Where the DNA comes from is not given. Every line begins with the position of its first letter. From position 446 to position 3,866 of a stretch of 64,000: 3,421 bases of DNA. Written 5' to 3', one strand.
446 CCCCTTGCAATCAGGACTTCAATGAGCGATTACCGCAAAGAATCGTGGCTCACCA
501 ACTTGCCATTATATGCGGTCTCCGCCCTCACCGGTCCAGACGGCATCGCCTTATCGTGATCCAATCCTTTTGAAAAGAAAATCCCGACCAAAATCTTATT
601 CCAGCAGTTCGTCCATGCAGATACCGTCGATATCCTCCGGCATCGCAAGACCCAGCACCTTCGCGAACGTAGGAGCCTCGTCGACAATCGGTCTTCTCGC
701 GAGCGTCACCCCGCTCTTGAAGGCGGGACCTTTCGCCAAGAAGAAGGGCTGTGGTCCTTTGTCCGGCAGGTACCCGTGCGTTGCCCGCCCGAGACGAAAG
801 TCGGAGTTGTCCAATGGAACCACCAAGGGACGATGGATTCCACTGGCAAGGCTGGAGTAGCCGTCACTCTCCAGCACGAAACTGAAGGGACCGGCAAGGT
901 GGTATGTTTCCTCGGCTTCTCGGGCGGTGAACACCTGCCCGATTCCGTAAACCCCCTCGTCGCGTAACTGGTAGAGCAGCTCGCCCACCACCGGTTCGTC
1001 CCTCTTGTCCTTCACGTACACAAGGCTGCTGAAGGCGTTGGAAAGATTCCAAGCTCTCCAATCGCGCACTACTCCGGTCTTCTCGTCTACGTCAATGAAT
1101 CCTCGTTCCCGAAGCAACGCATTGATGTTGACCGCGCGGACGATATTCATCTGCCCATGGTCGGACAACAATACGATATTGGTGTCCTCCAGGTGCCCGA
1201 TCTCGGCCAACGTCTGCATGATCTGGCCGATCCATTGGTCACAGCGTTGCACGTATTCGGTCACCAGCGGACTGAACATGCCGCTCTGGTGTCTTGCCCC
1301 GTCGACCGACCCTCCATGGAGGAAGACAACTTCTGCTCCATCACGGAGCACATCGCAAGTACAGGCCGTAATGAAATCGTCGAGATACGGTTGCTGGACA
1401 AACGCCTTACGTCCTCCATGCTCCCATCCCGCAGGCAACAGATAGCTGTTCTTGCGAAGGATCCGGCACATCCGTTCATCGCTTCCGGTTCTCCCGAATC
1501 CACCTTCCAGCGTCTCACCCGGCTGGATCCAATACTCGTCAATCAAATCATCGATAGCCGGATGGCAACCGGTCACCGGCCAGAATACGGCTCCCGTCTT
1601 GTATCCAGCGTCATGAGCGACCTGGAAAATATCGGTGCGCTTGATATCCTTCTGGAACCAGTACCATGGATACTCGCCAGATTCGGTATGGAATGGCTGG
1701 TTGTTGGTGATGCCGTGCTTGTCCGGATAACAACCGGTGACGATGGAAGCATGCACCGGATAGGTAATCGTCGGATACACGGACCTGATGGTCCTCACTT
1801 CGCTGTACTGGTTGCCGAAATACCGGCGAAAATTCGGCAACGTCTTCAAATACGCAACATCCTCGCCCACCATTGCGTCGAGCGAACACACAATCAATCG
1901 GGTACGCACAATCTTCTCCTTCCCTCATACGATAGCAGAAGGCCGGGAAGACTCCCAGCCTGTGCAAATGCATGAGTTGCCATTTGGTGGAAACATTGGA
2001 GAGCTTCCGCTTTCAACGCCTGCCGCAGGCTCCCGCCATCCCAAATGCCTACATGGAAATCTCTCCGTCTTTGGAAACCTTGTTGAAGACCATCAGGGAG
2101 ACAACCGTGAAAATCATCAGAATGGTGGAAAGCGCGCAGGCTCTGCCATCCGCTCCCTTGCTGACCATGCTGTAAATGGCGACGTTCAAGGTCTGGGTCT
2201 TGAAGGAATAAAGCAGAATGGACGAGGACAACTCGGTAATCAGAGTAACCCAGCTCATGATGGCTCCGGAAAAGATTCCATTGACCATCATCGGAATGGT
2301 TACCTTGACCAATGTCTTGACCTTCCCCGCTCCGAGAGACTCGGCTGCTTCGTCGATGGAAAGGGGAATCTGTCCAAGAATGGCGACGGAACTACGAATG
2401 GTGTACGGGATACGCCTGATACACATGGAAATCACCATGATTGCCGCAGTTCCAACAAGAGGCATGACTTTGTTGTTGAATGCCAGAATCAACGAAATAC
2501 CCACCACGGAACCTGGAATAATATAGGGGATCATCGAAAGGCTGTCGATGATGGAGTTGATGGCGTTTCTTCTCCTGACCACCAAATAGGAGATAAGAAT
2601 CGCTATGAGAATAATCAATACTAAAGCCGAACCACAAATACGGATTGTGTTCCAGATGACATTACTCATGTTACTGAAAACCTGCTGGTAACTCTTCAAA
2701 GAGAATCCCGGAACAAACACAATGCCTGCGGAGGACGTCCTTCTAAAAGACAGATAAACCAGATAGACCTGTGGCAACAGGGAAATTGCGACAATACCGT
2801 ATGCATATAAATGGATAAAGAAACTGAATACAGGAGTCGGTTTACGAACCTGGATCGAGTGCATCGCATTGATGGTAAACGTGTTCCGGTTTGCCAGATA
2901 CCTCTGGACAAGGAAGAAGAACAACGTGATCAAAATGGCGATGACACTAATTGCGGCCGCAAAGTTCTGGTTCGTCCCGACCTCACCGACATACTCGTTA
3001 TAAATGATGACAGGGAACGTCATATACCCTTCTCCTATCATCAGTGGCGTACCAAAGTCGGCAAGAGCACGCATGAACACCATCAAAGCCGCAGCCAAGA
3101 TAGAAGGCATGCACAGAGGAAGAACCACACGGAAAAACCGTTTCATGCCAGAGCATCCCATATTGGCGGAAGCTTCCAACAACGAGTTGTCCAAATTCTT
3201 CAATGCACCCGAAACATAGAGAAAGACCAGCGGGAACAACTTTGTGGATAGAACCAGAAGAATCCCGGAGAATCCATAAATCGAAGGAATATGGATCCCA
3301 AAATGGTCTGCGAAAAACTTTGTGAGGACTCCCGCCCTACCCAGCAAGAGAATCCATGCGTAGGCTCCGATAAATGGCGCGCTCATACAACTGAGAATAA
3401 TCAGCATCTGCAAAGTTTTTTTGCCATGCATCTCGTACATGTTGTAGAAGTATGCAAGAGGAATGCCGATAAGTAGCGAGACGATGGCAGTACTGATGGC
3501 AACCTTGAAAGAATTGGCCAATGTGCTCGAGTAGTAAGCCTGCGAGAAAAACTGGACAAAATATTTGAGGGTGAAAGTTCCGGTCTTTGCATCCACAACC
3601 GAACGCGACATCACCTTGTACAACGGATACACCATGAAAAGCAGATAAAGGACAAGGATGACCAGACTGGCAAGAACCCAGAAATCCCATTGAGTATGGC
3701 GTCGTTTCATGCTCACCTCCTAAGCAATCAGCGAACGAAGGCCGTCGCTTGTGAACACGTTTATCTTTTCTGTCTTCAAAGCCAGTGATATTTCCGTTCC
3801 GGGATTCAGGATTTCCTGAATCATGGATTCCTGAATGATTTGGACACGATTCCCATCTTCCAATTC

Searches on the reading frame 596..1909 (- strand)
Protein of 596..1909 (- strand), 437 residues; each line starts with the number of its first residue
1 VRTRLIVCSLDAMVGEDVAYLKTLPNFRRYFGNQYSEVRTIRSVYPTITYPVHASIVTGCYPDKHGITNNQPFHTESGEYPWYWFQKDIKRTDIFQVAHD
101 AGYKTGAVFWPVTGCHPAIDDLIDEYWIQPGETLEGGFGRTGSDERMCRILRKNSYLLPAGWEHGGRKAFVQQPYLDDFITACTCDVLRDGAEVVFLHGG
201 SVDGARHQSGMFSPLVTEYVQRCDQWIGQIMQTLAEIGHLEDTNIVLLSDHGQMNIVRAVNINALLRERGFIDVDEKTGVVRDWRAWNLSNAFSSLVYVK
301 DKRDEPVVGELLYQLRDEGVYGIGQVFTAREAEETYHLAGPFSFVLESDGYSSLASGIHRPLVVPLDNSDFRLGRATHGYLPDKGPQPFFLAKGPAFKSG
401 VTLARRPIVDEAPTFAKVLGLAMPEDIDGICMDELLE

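Call 50: search_protein_families(library=pfam, max_evalue=0.0001, proteins=[window:596-1909:-])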
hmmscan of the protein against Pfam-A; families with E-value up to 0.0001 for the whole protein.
window:596-1909:- (437 aa): 2 families
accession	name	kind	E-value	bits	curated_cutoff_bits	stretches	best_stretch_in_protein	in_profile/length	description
PF01663.27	Phosphodiest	-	8.2e-43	147.7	23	1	5-318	1-282/342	Type I phosphodiesterase / nucleotide pyrophosphatase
PF00884.28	Sulfatase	-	8.5e-08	32.3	25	0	221-254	211-244/301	Sulfatase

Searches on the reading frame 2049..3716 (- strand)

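Call 50: search_protein_families(library=pfam, max_evalue=0.0001, proteins=[window:2049-3716:-])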
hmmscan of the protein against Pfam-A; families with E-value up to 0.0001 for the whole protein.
window:2049-3716:- (555 aa): 1 family
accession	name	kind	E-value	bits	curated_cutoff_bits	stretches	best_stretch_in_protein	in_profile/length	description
PF00528.27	BPD_transp_1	-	2e-23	83.5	26.4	2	84-277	5-181/184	Binding-protein-dependent transport system inner membrane component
